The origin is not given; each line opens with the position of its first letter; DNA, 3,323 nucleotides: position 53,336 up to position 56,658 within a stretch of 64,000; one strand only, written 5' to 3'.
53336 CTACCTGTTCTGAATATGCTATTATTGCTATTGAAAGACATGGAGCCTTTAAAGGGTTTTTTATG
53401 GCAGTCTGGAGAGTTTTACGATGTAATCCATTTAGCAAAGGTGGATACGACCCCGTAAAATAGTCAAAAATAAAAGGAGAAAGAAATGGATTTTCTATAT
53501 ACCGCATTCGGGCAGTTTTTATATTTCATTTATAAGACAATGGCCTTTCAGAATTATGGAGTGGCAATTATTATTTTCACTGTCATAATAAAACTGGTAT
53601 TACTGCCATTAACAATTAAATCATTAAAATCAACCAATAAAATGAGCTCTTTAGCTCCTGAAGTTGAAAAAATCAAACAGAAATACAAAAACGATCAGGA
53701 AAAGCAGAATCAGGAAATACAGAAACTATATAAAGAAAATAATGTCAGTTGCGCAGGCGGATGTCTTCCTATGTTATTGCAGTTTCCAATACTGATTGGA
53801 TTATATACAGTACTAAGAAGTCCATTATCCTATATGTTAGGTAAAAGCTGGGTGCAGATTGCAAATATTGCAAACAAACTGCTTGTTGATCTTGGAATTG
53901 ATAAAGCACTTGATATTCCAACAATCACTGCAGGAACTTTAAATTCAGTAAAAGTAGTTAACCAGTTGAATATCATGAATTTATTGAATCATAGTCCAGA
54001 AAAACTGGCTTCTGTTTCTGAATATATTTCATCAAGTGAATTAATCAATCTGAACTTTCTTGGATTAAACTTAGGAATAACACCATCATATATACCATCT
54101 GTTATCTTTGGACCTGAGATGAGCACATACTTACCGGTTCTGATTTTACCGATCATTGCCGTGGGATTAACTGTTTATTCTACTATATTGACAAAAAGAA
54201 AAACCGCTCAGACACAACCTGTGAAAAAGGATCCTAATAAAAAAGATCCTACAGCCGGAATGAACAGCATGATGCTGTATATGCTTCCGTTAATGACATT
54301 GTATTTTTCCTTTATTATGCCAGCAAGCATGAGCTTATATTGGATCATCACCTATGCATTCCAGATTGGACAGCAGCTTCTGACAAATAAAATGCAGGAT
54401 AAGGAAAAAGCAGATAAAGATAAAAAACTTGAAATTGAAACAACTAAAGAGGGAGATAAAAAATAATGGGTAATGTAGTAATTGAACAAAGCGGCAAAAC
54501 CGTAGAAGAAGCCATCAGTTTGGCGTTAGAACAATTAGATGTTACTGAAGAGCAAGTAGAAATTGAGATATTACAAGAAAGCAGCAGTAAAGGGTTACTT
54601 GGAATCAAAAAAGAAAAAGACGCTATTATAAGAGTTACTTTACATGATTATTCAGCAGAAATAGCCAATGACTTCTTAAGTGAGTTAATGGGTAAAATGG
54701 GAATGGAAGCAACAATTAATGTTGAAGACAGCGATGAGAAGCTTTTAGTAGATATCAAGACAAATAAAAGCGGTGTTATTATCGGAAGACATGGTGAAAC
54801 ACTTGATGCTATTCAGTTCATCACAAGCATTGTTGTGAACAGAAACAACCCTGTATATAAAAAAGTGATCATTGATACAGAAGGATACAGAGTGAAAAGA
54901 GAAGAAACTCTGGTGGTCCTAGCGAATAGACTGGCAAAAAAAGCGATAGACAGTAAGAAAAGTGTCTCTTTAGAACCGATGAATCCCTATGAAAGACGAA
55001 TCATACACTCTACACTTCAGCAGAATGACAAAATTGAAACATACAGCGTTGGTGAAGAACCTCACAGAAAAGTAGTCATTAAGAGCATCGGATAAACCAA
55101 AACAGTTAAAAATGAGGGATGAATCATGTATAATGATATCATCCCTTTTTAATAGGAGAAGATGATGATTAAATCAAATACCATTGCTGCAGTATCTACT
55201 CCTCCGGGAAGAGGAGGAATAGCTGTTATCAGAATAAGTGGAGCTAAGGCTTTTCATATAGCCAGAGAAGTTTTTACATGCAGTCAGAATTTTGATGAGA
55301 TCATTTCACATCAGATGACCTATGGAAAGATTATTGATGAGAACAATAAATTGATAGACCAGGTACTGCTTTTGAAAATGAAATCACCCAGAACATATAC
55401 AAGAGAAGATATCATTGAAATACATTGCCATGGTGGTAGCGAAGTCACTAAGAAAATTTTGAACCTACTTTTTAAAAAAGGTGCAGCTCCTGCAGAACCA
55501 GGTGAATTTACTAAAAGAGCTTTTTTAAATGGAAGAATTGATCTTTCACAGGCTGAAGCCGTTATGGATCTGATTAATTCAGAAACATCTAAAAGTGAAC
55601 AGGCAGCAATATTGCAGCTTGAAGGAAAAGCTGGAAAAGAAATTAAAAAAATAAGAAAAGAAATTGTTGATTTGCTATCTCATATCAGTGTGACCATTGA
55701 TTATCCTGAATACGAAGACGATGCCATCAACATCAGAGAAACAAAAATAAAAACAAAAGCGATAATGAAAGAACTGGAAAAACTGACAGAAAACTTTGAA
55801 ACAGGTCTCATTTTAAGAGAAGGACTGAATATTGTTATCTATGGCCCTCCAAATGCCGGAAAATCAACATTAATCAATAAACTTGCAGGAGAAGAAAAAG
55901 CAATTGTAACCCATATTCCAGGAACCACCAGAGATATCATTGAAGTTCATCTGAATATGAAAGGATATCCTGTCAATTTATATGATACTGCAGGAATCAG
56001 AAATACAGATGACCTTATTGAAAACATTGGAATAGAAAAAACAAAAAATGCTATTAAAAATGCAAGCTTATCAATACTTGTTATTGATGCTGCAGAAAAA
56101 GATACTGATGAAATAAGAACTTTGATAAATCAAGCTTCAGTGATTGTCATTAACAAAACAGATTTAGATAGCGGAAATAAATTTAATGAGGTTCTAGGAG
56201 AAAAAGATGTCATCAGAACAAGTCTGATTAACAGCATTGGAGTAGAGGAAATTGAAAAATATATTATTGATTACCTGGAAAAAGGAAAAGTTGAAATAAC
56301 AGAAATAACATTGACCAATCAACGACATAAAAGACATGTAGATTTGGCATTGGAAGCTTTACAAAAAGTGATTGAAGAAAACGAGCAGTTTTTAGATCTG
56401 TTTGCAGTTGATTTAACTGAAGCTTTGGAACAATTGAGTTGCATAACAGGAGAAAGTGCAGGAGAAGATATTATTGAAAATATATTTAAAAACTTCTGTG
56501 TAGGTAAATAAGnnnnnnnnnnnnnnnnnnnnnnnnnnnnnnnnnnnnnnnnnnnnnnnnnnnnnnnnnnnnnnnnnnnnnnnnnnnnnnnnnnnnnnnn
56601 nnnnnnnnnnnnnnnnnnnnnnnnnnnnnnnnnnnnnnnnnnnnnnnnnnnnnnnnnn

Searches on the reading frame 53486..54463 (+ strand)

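Call 71: search_protein_families(library=pfam, proteins=[window:53486-54463:+], max_evalue=0.00001)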
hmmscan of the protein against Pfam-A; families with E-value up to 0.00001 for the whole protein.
window:53486-54463:+ (326 aa): 1 family
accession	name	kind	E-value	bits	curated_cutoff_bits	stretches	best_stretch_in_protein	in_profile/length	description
PF02096.25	60KD_IMP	-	2.6e-52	177.5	35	1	24-302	1-163/163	60Kd inner membrane protein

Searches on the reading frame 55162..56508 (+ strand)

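Call 71: search_protein_families(library=pfam, proteins=[window:55162-56508:+], max_evalue=0.00001)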
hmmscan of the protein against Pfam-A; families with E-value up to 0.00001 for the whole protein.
window:55162-56508:+ (449 aa): 6 families
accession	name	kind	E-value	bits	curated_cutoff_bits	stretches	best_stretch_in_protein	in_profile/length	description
PF12631.12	MnmE_helical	-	1.9e-51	175.6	40.1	1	128-446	1-211/211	MnmE helical domain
PF10396.14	TrmE_N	-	4.9e-43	146.5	29.8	1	7-125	1-117/117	GTP-binding protein TrmE N-terminus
PF01926.29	MMR_HSR1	-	6.6e-25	87.9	21.9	1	224-332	2-113/113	50S ribosome-binding GTPase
PF02421.24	FeoB_N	-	3.5e-09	36.8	27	1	223-314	2-92/156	Ferrous iron transport protein B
PF00009.33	GTP_EFTU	-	4.4e-06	26.9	26.5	0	222-348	4-146/188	Elongation factor Tu GTP binding domain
PF00350.29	Dynamin_N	-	8.6e-06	26.3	27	0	224-266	1-42/168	Dynamin family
